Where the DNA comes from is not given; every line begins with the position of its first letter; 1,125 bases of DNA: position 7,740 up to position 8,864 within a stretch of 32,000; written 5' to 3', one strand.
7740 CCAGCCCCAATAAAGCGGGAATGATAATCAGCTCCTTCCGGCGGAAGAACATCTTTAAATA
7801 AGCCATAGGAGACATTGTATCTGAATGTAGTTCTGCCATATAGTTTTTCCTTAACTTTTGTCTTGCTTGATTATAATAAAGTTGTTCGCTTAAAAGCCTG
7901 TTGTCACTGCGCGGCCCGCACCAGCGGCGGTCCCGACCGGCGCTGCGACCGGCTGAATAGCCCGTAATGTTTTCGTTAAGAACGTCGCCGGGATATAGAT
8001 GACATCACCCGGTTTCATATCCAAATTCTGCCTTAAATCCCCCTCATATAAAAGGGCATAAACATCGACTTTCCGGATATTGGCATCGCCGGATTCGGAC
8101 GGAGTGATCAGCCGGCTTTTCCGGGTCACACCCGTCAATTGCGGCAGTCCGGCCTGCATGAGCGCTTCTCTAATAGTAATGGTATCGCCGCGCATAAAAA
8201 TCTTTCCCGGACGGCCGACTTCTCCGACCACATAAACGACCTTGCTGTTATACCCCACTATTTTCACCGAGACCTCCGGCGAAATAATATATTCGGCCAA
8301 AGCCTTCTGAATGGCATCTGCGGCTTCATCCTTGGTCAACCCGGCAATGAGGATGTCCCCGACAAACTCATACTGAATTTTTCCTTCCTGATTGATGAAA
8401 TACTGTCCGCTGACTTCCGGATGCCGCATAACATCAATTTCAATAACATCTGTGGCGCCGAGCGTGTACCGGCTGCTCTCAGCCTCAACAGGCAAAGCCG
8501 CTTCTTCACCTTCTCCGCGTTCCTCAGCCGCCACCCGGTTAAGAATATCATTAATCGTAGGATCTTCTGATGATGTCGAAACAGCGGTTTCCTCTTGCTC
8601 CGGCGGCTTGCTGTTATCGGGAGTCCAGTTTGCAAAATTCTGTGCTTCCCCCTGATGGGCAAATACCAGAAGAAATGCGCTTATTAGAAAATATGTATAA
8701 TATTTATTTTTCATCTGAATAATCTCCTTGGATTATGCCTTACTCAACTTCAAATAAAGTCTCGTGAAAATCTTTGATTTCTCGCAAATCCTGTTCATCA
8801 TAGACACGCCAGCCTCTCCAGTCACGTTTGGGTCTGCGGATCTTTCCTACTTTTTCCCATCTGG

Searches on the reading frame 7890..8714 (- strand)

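Call 48: search_protein_families(library=pfam, proteins=[window:7890-8714:-], max_evalue=0.001)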
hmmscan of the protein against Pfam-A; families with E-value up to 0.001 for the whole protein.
window:7890-8714:- (274 aa): 3 families
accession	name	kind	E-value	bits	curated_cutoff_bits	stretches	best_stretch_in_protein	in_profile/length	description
PF02563.21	Poly_export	-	8.6e-21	74.3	28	1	78-152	2-76/77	Polysaccharide biosynthesis/export protein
PF22461.2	SLBB_2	-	1.1e-09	38.7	27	1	158-241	1-79/79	SLBB domain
PF10531.15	SLBB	-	0.00051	20.3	27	0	159-202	1-43/55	SLBB domain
